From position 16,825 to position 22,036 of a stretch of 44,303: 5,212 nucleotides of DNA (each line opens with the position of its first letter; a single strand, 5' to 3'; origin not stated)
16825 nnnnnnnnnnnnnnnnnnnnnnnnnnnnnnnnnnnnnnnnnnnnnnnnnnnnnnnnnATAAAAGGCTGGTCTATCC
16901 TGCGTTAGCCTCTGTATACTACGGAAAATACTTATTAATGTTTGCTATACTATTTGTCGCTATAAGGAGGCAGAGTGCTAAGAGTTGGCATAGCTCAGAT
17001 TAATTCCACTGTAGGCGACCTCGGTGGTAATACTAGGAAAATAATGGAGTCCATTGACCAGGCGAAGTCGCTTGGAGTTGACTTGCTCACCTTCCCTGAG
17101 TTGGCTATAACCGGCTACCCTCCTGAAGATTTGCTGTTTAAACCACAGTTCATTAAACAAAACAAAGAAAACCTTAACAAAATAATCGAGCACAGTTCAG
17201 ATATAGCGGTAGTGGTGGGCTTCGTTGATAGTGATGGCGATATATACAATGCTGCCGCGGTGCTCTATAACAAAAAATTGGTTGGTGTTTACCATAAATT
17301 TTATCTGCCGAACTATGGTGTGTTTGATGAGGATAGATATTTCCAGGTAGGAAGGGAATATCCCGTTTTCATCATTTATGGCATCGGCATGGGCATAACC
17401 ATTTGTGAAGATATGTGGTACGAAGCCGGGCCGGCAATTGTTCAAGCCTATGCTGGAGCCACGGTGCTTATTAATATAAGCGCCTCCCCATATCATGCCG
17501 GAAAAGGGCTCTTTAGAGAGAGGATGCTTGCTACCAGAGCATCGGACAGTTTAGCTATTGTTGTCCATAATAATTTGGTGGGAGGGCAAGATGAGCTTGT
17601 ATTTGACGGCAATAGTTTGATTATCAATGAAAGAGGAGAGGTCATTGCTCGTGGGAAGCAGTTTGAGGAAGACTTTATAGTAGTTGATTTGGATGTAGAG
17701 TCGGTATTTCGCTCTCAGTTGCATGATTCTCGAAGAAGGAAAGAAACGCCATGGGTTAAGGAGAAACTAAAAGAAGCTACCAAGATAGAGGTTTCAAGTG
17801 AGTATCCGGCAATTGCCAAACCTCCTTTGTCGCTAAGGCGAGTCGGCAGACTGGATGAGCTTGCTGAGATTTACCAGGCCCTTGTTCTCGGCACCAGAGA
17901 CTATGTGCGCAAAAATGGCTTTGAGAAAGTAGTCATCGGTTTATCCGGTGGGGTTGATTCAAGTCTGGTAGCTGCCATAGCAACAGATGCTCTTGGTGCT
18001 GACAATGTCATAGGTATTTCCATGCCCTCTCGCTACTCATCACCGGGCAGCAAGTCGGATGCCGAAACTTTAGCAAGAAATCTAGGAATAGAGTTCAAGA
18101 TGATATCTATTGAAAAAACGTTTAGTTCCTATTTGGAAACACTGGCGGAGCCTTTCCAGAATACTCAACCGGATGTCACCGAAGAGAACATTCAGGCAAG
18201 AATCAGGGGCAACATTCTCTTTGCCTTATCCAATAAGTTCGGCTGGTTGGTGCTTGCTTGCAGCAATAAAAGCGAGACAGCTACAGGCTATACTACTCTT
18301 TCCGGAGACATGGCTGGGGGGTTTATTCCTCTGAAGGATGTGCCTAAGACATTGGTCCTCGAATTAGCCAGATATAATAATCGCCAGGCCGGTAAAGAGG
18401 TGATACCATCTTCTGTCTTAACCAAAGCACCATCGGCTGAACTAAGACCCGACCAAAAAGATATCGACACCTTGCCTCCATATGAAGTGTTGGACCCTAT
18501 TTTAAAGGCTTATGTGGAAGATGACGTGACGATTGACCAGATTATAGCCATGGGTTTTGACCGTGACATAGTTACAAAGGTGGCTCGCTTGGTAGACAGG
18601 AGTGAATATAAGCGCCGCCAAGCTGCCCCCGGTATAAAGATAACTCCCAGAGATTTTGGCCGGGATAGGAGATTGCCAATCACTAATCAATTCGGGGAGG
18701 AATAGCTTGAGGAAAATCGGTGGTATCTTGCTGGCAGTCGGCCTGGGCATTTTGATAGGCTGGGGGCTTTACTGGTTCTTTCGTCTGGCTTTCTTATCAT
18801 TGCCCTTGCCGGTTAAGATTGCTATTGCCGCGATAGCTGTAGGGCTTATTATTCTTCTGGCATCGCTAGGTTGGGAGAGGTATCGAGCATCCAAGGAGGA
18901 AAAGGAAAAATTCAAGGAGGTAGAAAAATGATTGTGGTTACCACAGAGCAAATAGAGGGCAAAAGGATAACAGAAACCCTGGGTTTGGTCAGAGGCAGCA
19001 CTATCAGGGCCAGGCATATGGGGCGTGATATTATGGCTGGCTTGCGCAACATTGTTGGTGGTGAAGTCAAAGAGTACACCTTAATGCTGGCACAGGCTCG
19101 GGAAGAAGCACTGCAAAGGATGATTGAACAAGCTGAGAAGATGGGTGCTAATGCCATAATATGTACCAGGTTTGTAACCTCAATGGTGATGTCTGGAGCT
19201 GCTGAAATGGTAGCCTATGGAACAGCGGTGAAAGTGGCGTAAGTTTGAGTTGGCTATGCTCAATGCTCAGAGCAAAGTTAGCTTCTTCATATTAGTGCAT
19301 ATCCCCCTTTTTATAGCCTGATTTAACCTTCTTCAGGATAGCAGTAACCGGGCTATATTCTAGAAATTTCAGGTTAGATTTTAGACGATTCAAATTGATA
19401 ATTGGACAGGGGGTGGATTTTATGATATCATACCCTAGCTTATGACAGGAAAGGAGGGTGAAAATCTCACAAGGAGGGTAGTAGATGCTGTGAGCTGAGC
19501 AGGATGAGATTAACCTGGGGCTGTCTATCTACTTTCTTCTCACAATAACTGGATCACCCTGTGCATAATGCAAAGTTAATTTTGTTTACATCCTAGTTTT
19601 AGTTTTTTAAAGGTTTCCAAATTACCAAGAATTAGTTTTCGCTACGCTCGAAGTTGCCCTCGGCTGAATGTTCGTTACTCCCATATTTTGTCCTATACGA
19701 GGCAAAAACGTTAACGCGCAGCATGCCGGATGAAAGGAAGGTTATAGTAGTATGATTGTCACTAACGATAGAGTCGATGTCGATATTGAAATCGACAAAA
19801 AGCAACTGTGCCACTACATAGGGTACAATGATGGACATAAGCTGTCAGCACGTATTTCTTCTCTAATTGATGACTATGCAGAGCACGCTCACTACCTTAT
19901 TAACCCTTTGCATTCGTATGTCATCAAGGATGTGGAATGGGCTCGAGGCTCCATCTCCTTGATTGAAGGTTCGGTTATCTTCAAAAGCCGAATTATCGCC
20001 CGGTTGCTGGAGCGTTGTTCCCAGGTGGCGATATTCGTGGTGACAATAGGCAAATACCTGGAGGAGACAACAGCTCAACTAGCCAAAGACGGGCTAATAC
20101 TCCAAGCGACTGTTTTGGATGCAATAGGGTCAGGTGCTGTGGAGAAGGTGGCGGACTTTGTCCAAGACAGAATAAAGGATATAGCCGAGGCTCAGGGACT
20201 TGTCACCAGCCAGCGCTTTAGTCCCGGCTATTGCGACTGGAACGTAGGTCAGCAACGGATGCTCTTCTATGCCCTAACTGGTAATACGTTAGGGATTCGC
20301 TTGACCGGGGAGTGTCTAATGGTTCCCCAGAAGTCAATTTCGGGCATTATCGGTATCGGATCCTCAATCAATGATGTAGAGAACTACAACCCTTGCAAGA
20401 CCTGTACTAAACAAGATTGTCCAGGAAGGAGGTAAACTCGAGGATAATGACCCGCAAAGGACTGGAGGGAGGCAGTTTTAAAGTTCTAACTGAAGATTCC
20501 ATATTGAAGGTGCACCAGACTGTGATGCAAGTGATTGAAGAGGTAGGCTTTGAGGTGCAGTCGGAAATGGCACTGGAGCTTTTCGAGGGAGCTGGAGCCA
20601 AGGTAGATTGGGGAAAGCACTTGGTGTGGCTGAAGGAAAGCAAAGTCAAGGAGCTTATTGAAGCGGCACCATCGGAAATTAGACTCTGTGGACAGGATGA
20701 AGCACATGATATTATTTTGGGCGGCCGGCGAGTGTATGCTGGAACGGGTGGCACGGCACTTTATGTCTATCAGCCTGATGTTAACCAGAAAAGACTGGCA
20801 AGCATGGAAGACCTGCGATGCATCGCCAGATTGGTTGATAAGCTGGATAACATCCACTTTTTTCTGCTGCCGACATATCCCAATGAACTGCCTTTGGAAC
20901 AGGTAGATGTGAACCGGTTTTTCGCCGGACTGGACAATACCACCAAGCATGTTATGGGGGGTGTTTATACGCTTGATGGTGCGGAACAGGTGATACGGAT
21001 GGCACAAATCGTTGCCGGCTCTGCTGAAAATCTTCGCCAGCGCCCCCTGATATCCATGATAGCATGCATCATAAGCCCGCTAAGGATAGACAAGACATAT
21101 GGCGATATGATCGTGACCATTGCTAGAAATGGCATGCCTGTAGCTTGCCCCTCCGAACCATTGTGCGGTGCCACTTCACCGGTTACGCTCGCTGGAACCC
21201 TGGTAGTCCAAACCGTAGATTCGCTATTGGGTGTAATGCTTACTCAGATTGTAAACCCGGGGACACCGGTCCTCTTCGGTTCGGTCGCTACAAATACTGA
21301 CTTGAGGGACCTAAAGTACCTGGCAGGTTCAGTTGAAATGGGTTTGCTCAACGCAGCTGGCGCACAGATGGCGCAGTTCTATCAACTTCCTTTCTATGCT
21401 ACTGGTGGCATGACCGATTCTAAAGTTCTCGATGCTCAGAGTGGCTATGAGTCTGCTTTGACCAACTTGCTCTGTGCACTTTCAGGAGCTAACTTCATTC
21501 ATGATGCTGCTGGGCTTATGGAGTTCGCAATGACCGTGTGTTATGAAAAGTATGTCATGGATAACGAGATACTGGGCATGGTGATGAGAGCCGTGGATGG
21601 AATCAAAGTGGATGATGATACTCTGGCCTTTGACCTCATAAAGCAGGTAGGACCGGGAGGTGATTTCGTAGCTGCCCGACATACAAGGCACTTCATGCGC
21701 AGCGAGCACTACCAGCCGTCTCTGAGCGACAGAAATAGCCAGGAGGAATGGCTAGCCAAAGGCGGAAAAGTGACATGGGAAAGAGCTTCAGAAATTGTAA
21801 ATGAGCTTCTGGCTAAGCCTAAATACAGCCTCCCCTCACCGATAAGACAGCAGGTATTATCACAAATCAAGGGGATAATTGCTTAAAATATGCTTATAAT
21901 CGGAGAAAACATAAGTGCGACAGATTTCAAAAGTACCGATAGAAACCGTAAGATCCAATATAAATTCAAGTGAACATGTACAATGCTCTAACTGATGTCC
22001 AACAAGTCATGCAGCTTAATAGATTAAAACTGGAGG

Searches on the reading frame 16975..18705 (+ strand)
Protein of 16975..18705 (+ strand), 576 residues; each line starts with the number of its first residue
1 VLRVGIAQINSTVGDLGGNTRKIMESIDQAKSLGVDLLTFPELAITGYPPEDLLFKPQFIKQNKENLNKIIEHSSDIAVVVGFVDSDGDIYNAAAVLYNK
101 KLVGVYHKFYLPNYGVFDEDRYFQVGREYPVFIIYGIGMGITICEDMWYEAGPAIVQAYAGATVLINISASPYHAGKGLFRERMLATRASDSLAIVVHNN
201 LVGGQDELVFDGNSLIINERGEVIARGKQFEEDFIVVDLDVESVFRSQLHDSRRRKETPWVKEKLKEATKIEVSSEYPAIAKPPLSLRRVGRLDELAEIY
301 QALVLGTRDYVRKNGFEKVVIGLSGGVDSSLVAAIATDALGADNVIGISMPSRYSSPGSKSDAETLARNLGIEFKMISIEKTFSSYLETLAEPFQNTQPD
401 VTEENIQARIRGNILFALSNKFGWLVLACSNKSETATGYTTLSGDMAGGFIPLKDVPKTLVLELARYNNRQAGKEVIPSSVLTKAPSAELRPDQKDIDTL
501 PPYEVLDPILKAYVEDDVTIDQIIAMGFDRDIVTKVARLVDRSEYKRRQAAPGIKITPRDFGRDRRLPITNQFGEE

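Call 32: search_protein_families(library=pfam, max_evalue=0.00001, proteins=[window:16975-18705:+])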
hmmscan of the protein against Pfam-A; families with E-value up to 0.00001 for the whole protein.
window:16975-18705:+ (576 aa): 2 families
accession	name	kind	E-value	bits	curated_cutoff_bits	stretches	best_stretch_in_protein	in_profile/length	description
PF02540.23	NAD_synthase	-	4.8e-73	245.7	21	1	300-550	2-242/242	NAD synthase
PF00795.27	CN_hydrolase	-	5.4e-30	105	23.2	1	3-244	1-251/256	Carbon-nitrogen hydrolase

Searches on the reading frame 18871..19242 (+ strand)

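Call 32: search_protein_families(library=pfam, max_evalue=0.00001, proteins=[window:18871-19242:+])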
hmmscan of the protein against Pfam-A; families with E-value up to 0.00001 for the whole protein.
window:18871-19242:+ (123 aa): 1 family
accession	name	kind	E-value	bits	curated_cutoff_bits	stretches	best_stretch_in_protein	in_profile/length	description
PF01906.23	YbjQ_1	-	4.2e-39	133.8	23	1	20-122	1-103/103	Putative heavy-metal-binding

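Call 68: search_protein_families(library=pfam, max_evalue=0.001, proteins=[window:18871-19242:+])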
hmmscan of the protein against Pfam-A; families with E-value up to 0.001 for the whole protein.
window:18871-19242:+ (123 aa): 1 family
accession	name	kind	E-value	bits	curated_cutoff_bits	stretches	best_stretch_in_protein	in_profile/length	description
PF01906.23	YbjQ_1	-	4.2e-39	133.8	23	1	20-122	1-103/103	Putative heavy-metal-binding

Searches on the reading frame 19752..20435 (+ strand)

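Call 32: search_protein_families(library=pfam, max_evalue=0.00001, proteins=[window:19752-20435:+])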
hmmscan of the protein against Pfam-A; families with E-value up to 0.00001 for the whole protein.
window:19752-20435:+ (227 aa): 1 family
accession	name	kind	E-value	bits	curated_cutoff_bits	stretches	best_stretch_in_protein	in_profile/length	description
PF02965.22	Met_synt_B12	-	1e-06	28.9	25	1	91-200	122-246/273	Vitamin B12 dependent methionine synthase, activation domain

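Call 68: search_protein_families(library=pfam, max_evalue=0.001, proteins=[window:19752-20435:+])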
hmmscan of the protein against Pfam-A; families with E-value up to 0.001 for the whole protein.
window:19752-20435:+ (227 aa): 1 family
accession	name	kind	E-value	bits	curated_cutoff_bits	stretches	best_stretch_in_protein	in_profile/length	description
PF02965.22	Met_synt_B12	-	1e-06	28.9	25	1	91-200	122-246/273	Vitamin B12 dependent methionine synthase, activation domain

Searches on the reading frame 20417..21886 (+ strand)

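Call 32: search_protein_families(library=pfam, max_evalue=0.00001, proteins=[window:20417-21886:+])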
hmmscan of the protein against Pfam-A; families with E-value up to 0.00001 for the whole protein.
window:20417-21886:+ (489 aa): 1 family
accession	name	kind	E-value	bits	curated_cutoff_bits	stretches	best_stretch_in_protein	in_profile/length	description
PF06253.16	MTTB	-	6.2e-108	361.4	25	1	20-470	30-477/500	Trimethylamine methyltransferase (MTTB)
